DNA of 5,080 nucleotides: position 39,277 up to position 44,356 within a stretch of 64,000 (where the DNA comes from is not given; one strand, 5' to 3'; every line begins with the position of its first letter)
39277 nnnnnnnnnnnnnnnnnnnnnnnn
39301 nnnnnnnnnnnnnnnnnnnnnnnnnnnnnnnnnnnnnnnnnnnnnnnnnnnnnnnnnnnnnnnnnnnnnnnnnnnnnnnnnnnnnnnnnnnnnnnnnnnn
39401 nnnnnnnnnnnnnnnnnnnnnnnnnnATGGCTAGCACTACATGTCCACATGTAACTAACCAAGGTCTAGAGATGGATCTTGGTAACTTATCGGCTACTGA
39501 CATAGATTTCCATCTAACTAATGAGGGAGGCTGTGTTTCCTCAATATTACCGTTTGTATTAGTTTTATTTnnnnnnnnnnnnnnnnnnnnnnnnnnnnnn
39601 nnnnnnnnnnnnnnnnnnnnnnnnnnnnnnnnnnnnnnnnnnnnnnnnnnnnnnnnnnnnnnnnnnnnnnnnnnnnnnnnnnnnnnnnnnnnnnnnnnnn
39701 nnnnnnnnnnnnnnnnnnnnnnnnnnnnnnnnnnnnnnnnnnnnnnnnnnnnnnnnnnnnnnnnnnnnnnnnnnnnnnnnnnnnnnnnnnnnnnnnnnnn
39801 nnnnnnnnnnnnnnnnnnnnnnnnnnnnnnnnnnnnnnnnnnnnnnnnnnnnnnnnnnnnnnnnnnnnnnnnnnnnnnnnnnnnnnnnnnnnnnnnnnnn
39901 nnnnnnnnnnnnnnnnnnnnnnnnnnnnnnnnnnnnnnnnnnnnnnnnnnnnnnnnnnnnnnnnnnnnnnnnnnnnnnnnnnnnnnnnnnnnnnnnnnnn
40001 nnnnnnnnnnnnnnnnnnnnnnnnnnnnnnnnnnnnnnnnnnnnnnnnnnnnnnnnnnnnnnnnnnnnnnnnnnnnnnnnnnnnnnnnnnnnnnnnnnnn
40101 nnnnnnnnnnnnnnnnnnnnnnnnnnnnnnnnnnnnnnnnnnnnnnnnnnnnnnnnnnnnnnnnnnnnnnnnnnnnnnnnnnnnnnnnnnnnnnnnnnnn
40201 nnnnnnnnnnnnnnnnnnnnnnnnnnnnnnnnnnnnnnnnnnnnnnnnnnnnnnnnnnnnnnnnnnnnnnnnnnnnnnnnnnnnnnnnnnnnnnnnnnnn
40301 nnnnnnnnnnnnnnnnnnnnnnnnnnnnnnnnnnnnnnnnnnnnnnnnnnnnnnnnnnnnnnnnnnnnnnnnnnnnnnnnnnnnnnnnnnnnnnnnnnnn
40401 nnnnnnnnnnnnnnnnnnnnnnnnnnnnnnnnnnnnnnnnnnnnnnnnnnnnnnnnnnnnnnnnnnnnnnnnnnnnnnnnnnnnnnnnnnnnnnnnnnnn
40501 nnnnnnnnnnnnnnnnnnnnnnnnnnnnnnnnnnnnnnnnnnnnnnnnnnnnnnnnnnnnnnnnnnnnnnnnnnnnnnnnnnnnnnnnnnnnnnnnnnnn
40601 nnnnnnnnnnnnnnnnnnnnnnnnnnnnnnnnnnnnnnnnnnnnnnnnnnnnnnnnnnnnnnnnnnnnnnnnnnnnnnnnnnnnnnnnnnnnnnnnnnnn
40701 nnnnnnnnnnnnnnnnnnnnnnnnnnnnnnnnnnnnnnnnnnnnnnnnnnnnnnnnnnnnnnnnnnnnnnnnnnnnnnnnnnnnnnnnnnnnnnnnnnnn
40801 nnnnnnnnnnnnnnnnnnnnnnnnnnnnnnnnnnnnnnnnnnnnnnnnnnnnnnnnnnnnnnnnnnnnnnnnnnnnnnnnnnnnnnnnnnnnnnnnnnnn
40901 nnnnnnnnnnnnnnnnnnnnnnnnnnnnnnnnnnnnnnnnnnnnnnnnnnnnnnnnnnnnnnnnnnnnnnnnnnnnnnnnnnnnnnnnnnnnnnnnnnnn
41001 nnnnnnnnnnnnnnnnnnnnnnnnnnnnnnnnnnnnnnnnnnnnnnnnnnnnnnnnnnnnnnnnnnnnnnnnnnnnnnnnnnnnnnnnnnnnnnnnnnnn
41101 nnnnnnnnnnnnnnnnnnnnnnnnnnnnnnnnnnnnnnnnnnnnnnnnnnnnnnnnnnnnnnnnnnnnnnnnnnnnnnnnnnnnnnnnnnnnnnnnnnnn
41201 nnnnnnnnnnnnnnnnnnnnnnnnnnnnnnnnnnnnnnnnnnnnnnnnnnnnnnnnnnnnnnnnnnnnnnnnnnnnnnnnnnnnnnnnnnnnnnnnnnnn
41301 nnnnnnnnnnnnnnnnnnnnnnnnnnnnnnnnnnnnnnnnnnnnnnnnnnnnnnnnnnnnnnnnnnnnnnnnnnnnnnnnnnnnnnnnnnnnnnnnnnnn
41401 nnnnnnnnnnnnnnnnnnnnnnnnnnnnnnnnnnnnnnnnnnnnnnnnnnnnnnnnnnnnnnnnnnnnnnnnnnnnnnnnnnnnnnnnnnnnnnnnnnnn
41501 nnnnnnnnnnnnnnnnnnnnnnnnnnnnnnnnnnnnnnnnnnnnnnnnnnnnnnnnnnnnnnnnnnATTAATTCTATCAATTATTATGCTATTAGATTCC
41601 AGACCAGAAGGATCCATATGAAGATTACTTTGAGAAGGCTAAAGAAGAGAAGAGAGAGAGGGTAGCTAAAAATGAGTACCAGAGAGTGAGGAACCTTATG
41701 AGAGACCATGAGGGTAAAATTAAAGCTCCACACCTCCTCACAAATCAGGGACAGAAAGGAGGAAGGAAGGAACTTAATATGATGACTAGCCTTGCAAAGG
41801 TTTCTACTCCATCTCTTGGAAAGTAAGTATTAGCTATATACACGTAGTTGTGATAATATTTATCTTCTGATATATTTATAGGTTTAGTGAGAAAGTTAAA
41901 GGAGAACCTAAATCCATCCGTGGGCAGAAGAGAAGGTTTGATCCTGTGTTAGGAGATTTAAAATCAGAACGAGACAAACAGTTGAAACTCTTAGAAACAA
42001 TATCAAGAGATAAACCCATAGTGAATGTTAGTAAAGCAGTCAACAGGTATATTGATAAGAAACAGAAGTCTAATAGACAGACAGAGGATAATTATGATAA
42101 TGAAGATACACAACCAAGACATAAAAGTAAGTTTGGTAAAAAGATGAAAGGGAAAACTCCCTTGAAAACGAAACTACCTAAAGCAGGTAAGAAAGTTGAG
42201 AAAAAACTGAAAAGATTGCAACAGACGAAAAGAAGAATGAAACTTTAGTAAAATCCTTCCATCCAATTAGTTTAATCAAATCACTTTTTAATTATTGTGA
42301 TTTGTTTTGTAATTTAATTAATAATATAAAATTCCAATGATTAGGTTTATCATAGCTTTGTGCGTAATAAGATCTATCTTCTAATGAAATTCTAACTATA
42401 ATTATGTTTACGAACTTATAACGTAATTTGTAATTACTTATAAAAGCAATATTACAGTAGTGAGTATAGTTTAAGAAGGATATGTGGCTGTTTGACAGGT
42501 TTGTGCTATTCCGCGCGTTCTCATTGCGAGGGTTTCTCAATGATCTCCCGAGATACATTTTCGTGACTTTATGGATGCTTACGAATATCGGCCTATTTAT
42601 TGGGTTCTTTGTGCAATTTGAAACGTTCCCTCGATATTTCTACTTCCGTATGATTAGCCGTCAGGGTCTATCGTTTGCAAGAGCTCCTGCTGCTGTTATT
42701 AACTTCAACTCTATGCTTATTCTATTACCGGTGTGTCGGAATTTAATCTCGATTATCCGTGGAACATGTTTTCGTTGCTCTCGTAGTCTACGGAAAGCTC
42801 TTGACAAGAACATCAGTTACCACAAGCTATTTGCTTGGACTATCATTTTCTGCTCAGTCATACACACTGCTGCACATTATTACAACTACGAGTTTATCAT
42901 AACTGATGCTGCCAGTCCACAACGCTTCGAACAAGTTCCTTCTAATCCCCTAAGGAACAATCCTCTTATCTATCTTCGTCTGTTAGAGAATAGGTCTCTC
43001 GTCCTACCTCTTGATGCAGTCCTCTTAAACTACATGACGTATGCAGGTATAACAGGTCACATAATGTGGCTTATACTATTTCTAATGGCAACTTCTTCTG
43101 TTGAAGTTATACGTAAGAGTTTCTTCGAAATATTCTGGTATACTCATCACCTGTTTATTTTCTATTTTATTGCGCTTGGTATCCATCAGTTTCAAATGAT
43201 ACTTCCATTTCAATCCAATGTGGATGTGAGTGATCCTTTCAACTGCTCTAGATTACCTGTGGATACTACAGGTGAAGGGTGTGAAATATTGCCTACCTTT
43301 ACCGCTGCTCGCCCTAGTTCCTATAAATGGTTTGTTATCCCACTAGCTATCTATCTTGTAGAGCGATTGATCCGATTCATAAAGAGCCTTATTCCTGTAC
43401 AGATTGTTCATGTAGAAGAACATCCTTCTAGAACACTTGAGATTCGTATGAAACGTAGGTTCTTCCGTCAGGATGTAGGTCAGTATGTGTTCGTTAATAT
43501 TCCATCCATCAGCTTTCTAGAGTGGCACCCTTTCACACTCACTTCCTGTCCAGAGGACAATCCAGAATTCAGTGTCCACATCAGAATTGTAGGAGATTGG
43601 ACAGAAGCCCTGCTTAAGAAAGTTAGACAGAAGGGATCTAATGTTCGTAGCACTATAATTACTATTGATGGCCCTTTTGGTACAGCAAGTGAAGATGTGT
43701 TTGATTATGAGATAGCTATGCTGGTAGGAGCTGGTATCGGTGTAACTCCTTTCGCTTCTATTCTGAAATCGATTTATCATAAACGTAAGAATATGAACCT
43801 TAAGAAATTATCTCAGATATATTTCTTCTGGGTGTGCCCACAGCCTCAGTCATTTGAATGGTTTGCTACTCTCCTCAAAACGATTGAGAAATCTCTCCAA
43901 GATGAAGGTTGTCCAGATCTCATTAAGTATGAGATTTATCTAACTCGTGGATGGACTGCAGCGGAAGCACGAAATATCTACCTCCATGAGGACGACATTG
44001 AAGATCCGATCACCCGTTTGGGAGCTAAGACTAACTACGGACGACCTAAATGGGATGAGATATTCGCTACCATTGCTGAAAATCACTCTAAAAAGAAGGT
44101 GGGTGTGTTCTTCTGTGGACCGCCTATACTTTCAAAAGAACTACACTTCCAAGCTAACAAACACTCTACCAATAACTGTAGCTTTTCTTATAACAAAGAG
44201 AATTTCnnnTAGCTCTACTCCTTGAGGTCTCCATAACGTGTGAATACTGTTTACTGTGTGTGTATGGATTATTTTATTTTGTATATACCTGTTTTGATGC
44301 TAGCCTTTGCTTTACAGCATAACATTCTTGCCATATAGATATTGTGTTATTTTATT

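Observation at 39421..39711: Readable tandem-duplication breakpoint with microhomology and a chimeric RRS1 5' fragment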

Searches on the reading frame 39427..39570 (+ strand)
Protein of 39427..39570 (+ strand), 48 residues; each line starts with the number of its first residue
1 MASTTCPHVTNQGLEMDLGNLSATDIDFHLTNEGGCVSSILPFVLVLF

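Call 8: search_protein_families(library=pfam, proteins=[window:39427-39570:+], max_evalue=0.1)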
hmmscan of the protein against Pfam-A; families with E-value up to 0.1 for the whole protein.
window:39427-39570:+ (48 aa): 0 families

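Call 39: list_cluster_members(proteins=[window:39427-39570:+, window:36470-37657:+, window:36425-37657:+, window:37768-39114:+, window:39712-40677:+, window:41114-41563:+, window:42482-44206:+, P0002, P0001])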
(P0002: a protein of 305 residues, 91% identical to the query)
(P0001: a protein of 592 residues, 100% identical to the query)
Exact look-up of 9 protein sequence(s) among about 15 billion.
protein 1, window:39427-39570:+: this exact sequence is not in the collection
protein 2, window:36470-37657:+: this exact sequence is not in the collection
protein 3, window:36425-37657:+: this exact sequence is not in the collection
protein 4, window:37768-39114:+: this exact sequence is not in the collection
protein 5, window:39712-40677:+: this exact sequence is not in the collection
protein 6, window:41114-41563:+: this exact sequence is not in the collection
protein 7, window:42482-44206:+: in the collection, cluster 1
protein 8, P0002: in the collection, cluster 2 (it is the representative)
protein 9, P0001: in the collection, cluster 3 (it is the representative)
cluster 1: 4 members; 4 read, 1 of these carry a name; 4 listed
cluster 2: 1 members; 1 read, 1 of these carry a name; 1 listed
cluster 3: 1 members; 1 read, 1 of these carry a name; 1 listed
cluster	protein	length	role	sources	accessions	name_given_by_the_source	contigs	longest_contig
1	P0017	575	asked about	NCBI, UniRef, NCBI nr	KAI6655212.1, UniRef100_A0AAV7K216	hypothetical protein LOD99_2500 [Oopsacas minuta] | FAD-binding FR-type domain-containing protein n=1 Tax=Oopsacas minuta TaxID=111878 ...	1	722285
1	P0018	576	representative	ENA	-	-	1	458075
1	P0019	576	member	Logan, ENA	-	-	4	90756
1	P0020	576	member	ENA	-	-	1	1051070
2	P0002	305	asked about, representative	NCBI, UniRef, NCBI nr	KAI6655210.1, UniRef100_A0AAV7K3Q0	hypothetical protein LOD99_2498 [Oopsacas minuta] | Fibronectin type-III domain-containing protein n=1 Tax=Oopsacas minuta TaxID=111878 ...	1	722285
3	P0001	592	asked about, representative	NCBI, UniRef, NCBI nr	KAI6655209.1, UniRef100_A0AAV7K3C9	hypothetical protein LOD99_2497 [Oopsacas minuta] | Fibronectin type-III domain-containing protein n=1 Tax=Oopsacas minuta TaxID=111878 ...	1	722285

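Call 51: search_protein_families(library=pfam, proteins=[window:39427-39570:+], max_evalue=1)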
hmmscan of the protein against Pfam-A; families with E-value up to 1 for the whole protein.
seq(48 aa): 0 families

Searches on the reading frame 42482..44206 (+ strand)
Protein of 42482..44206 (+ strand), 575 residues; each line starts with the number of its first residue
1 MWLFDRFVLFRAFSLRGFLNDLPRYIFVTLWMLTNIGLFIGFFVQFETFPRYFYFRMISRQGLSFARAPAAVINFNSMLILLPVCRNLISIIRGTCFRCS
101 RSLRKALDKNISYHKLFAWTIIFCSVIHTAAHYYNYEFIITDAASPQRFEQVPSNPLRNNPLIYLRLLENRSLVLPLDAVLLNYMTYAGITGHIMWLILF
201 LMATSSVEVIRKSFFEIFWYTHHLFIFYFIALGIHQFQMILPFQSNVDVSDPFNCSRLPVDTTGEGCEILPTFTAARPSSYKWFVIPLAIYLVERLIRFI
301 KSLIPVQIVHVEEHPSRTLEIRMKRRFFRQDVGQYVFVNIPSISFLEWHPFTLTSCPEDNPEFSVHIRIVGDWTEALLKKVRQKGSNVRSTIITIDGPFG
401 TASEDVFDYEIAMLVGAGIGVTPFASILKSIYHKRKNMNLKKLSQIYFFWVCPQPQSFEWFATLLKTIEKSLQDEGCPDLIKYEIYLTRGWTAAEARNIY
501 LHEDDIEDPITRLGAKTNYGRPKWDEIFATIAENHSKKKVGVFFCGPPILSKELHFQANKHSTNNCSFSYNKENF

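Call 8: search_protein_families(library=pfam, proteins=[window:42482-44206:+], max_evalue=0.1)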
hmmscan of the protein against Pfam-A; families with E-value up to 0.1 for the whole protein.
window:42482-44206:+ (575 aa): 5 families
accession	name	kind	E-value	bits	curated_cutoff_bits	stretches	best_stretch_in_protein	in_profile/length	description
PF08030.17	NAD_binding_6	-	3.4e-28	99.1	22.2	1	409-558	1-155/156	Ferric reductase NAD binding domain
PF08022.18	FAD_binding_8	-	1.4e-20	73.8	22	1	306-402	4-108/109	FAD-binding domain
PF01794.25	Ferric_reduct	-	1.3e-13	51.5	28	1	92-232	17-120/121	Ferric reductase like transmembrane component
PF00175.26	NAD_binding_1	-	0.0033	18.5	22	1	414-474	1-55/109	Oxidoreductase NAD-binding domain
PF00970.30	FAD_binding_6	-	0.084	13.7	21.1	0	329-382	29-83/99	Oxidoreductase FAD-binding domain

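Call 10: find_encoding_contigs(protein=window:42482-44206:+, flank=10000, max_places=6)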
Protein window:42482-44206:+ (575 aa): no gene with exactly this product is on record in the collection.
